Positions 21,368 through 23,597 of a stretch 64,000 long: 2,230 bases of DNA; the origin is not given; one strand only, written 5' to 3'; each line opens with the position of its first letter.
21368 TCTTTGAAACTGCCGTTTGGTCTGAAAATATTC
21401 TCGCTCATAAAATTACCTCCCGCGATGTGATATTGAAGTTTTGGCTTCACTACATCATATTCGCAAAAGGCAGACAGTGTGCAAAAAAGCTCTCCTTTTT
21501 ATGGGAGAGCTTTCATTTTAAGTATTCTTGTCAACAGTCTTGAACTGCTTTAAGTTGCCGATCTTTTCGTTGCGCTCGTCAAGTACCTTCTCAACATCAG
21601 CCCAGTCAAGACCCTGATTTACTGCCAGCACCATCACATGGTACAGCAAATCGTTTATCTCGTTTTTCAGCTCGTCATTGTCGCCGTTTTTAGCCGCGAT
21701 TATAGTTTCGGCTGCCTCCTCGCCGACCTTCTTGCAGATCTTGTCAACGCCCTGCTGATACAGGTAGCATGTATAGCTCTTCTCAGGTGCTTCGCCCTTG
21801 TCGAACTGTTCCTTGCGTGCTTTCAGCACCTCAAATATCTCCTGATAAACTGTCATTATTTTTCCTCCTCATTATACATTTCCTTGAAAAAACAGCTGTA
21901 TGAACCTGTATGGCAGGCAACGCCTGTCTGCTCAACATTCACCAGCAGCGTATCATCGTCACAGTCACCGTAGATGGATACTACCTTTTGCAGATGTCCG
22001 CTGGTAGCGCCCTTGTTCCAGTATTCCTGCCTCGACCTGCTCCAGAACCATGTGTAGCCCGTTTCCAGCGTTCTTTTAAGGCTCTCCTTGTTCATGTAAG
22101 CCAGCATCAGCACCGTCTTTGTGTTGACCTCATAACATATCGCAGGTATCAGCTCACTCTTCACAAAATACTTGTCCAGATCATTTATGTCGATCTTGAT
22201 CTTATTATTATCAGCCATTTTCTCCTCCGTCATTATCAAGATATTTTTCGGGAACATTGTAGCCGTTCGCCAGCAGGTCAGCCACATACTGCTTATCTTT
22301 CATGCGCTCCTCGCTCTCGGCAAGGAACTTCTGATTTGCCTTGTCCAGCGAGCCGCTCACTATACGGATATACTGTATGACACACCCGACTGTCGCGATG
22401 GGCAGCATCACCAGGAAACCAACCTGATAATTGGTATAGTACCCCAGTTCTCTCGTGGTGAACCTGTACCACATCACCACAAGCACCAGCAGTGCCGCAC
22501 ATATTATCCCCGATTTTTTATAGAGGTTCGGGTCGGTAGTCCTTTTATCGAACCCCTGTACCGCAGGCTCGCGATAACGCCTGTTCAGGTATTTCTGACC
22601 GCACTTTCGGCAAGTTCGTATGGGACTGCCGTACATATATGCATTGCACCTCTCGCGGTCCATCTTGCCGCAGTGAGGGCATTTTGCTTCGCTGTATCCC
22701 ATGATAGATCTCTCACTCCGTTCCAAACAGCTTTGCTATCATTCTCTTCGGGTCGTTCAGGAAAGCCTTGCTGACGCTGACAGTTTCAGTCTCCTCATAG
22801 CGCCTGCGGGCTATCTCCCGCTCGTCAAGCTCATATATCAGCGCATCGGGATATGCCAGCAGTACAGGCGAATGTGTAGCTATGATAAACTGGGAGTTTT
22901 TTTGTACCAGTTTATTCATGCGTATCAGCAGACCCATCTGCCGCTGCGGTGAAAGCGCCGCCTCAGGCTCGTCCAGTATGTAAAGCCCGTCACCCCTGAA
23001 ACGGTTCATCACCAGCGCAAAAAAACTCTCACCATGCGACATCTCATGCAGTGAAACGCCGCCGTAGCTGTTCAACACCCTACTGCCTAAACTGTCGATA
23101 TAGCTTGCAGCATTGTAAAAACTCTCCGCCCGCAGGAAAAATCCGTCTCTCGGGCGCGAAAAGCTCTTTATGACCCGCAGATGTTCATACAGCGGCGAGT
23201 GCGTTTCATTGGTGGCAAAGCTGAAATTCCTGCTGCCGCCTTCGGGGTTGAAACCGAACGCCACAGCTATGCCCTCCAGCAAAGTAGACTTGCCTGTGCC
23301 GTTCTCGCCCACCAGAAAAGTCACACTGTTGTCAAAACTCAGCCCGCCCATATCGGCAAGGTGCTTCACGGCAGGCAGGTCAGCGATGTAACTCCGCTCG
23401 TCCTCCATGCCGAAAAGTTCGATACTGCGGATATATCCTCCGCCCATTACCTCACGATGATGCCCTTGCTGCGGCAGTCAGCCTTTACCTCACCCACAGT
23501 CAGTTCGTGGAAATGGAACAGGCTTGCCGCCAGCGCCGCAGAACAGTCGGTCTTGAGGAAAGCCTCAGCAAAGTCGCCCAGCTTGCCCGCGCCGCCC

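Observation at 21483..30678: Histidine operon is a mosaic: four unrelated ORFs are spliced into hisZGD-BH-F-IE, and hisA is missing from its hisH-hisF slot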

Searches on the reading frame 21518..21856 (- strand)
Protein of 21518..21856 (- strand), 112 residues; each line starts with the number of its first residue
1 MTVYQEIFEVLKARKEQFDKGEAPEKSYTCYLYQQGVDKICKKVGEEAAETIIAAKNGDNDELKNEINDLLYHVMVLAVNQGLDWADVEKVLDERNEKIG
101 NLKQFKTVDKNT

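Call 6: search_protein_families(library=pfam, proteins=[window:21518-21856:-], max_evalue=0.01)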
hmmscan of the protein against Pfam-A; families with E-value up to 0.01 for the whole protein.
window:21518-21856:- (112 aa): 3 families
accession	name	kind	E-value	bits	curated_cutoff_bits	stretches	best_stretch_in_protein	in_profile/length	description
PF01503.22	PRA-PH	-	1.4e-22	80.3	21.3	1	20-96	12-86/86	Phosphoribosyl-ATP pyrophosphohydrolase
PF03819.22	MazG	-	9.9e-07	29.4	22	1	35-99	1-66/74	MazG nucleotide pyrophosphohydrolase domain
PF12643.12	MazG-like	-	0.0016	19.1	27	1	53-106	24-77/85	MazG-like family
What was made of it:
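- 21518..21856 (-): hisE. PF01503 at 80 bits (call 6).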

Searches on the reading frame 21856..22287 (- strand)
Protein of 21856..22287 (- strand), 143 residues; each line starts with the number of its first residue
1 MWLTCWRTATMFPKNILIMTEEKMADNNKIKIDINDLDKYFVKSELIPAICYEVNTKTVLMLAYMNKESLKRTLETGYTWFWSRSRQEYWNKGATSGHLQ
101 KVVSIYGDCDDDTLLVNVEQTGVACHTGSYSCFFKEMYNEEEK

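Call 6: search_protein_families(library=pfam, proteins=[window:21856-22287:-], max_evalue=0.01)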
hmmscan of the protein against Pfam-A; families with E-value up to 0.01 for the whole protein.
window:21856-22287:- (143 aa): 2 families
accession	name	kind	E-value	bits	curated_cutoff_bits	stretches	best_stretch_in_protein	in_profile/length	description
PF01502.23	PRA-CH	-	1.7e-36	124.3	27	1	61-134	1-74/74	Phosphoribosyl-AMP cyclohydrolase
PF11580.13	DUF3239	-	0.0041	17.9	25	1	36-69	5-38/125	Protein of unknown function (DUF3239)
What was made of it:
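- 21856..22218 (-): hisI. PF01502 at 124 bits (call 6).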

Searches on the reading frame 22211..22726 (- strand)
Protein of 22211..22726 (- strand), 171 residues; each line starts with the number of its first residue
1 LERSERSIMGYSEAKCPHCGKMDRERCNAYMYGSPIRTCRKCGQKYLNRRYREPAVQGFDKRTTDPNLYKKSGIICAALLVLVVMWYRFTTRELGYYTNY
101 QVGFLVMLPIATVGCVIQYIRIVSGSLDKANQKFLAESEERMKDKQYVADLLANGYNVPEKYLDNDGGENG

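Call 3: search_protein_families(library=pfam, proteins=[window:22211-22726:-], max_evalue=0.01)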
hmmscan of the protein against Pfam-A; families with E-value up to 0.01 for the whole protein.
window:22211-22726:- (171 aa): 0 families

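Call 4: search_protein_families(library=ncbifam, proteins=[window:22211-22726:-], max_evalue=0.01)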
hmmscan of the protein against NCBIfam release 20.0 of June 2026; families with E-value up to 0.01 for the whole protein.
window:22211-22726:- (171 aa): 0 families

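Call 8: search_protein_families(library=padloc, proteins=[window:22211-22726:-], max_evalue=0.01)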
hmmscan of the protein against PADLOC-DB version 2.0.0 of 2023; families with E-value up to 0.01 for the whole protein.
window:22211-22726:- (171 aa): 0 families

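Call 9: search_protein_families(library=phrogs, proteins=[window:22211-22726:-], max_evalue=0.01)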
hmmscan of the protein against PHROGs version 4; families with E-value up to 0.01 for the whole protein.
window:22211-22726:- (171 aa): 0 families

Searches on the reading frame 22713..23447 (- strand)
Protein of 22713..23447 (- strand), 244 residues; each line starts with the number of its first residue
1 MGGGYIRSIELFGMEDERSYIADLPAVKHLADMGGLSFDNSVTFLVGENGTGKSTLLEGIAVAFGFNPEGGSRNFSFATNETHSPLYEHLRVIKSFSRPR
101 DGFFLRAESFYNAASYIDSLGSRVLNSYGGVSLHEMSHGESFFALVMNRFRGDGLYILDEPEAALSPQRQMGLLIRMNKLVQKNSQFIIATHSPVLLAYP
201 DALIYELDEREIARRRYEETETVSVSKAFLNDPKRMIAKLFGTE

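Call 3: search_protein_families(library=pfam, proteins=[window:22713-23447:-], max_evalue=0.01)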
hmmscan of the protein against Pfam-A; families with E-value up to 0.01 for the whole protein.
window:22713-23447:- (244 aa): 7 families
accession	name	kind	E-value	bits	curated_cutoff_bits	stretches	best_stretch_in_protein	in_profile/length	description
PF13304.12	AAA_21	-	7.7e-19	69.3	27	2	111-198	220-304/304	AAA domain, putative AbiEii toxin, Type IV TA system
PF13175.12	AAA_15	-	4.9e-14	53.2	32.1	2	154-195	330-372/374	AAA ATPase domain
PF02463.25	SMC_N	-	1.5e-11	44.6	40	2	35-67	19-51/220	RecF/RecN/SMC N terminal domain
PF13476.12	AAA_23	-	6.9e-08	33.8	27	1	37-84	16-62/201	AAA domain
PF00005.33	ABC_tran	-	8.2e-06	26.9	25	1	41-161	12-135/137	ABC transporter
PF13555.12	AAA_29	-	0.00016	21.8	27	1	38-62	19-44/61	P-loop containing region of AAA domain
PF05729.18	NACHT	-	0.005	17.1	26.7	0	42-64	2-24/167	NACHT domain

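Call 4: search_protein_families(library=ncbifam, proteins=[window:22713-23447:-], max_evalue=0.01)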
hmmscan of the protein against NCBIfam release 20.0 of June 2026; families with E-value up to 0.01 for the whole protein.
window:22713-23447:- (244 aa): 55 families (the best 25 are shown)
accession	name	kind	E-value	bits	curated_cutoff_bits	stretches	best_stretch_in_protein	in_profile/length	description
NF041760.1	PtuA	equivalog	8.9e-14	51.3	500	2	147-198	371-421/524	retron Ec78 anti-phage system effector ATPase PtuA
NF040873.1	AztA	equivalog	1.4e-08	34.5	220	1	40-197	18-182/191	zinc ABC transporter ATP-binding protein AztA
TIGR03608.1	L_ocin_972_ABC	subfamily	5.7e-07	29.2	254.85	1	132-203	131-203/206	putative bacteriocin export ABC transporter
TIGR01166.1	cbiO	subfamily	7.8e-07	28.7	211.8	0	155-193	148-186/190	cobalt ABC transporter, ATP-binding protein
NF010068.0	PRK13548.1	equivalog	1.5e-06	27.6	261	0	41-61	32-52/261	heme ABC transporter ATP-binding protein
TIGR01189.1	ccmA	equivalog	2.1e-06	27.6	131.6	1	44-195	30-188/198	heme ABC exporter ATP-binding protein CcmA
NF047739.1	antiphage_MADS3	equivalog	2.1e-06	27.1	420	1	153-199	337-381/427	methylation-associated defense system AAA family ATPase MAD3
NF000355.4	ribo_prot_ABC_F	equivalog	5.5e-06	25.5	380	1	45-214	33-194/499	ribosomal protection-like ABC-F family protein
TIGR04435.1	restrict_AAA_1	hypoth_equivalog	5.6e-06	25.3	300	0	133-197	395-470/568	restriction system-associated AAA family ATPase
TIGR02857.1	CydD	equivalog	7.6e-06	25.1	435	1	150-202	474-525/529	thiol reductant ABC exporter subunit CydD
NF003034.1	PRK03918.1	equivalog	8.6e-06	24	700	1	36-64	19-47/878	DNA double-strand break repair ATPase Rad50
TIGR00611.2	recf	equivalog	1e-05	24.9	172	1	36-63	17-44/339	DNA replication/repair protein RecF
NF010061.0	PRK13538.1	equivalog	2.3e-05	24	195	1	45-197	36-196/211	cytochrome c biogenesis heme-transporting ATPase CcmA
NF041774.1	tung_ATPbind_TupC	equivalog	3.2e-05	23.1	400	0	39-60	24-46/319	tungstate ABC transporter ATP-binding protein TupC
TIGR04521.1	ECF_ATPase_2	equivalog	3.4e-05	23.1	330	0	156-193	166-204/279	energy-coupling factor transporter ATPase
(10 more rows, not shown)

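Call 8: search_protein_families(library=padloc, proteins=[window:22713-23447:-], max_evalue=0.01)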
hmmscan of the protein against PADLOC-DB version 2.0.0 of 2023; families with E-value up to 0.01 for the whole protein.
window:22713-23447:- (244 aa): 145 families (the best 25 are shown)
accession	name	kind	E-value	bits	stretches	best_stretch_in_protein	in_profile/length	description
PDLC02980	AriA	-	9.6e-20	69.7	2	127-198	229-304/304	-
PDLC04135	mad3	-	1.6e-16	58.8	2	144-207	275-337/374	mads_3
PDLC02979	AriA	-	3.8e-15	54.6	2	154-196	329-372/373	-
PDLC02913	ATPase_I-A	-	6.9e-14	49.8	2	147-220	358-433/508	-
PDLC00293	PtuA1|PtuA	-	8.1e-14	49.5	2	89-198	268-387/527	AAA ATPase domain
PDLC00298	PtuA1|PtuA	-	2.3e-13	48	2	36-65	19-48/423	AAA ATPase domain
PDLC00283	PtuA1|PtuA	-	5.2e-13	46.9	2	127-214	268-364/448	AAA ATPase domain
PDLC00271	PtuA1|PtuA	-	6.1e-13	47.1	2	148-215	274-342/421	AAA ATPase domain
PDLC00091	GajA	-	8.5e-13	46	2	156-198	300-343/627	AAA ATPase domain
PDLC00299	PtuA1|PtuA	-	9.3e-13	46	2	147-207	372-432/535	AAA ATPase domain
PDLC00285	PtuA1|PtuA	-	1.5e-12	45.5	1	147-198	278-331/432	AAA ATPase domain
PDLC00278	PtuA1|PtuA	-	1.6e-12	45.4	2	36-65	19-48/436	AAA ATPase domain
PDLC02981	AriAB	-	5.4e-12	43.2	2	135-198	309-378/694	-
PDLC00290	PtuA1|PtuA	-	5.8e-12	43.7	2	157-211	274-328/414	AAA ATPase domain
PDLC00289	PtuA1|PtuA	-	9.6e-12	42.6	2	155-198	251-293/404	AAA ATPase domain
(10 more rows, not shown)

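Call 9: search_protein_families(library=phrogs, proteins=[window:22713-23447:-], max_evalue=0.01)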
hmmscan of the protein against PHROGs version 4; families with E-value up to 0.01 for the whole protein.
window:22713-23447:- (244 aa): 14 families
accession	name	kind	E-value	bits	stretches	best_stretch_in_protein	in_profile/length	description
phrog_8323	-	unknown function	1.8e-15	57.5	2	36-74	67-106/623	-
phrog_7507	-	unknown function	1.1e-14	55.7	2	131-212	381-465/483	-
phrog_3940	-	unknown function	5.4e-14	52.9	2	28-91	14-74/537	-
phrog_4747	-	unknown function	1.5e-13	51.7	2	155-198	336-380/610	-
phrog_9802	-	unknown function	2.4e-13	51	2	155-211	287-343/438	-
phrog_8066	-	unknown function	7.4e-09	36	1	133-197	360-429/522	-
phrog_14430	-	unknown function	7.1e-08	33.1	1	155-215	340-401/444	-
phrog_5836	-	unknown function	2.1e-07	30.3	0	149-197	305-350/1071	-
phrog_293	-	moron, auxiliary metabolic gene and host takeover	1.2e-06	27.8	1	41-197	164-332/1058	ABC transporter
phrog_19212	-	unknown function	2.8e-06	27.2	1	126-198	329-410/550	-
phrog_77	-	DNA, RNA and nucleotide metabolism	2e-05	24.3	0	37-63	316-343/967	SbcC-like subunit of palindrome specific endonuclease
phrog_2392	-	moron, auxiliary metabolic gene and host takeover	3.2e-05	23.5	0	40-60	507-527/726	ABC transporter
phrog_1499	-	unknown function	0.0017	18.7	1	36-66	21-51/427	-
phrog_36111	-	unknown function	0.0068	17.7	0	54-110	28-84/130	-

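Call 52: search_solved_structures(query=window:22713-23447:-, max_evalue=0.001)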
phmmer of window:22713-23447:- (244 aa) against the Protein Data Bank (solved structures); distinct sequences matched with E-value up to 0.001: 37.
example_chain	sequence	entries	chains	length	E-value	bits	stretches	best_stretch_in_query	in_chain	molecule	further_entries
9vkz_A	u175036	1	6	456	1.9e-07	34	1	145-208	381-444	Retron Ec78 probable ATPase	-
9vh1_D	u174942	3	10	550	2.2e-07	33.8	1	145-211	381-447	Retron Ec78 probable ATPase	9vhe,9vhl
9n69_A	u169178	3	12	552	3e-07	33.4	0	148-199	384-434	AAA family ATPase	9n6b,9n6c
22bu_B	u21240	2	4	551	3.8e-07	33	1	145-201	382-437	AAA family ATPase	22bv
9e8z_C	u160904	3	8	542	1.4e-06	31.2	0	147-196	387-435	Retron Ec83 probable ATPase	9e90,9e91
3j15_B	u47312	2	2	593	2.3e-06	30.5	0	41-200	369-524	ABC transporter ATP-binding protein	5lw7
3bk7_A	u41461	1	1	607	2.5e-06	30.3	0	41-200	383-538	ABC transporter ATP-binding protein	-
5yv5_A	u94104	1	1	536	3.2e-06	30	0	42-200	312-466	ATPase RIL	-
1yqt_A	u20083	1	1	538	3.4e-06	29.9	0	42-200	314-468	RNase l inhibitor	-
22et_E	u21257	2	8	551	5e-06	29.4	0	145-201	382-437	PtuA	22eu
9kjx_B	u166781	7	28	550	6.1e-06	29.1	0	145-199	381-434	AAA family ATPase | Retron I-A effector PtuA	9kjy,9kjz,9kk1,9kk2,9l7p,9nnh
9u9y_A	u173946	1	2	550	8.4e-06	28.6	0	145-199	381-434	AAA family ATPase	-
9nnb_C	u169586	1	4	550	1.6e-05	27.7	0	145-199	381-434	Retron I-A effector PtuA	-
9nnk_C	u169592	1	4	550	1.7e-05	27.6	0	145-199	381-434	Retreon I-A effector PtuA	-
3jag_jj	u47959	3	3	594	2.9e-05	26.9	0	30-199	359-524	ABCE1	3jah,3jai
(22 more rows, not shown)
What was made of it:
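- On Septu, PARIS or Gabija-type defence ATPase (PtuA, AriA, GajA): the 244-aa ATPase: The models are 370-630 long (calls 8, 52).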
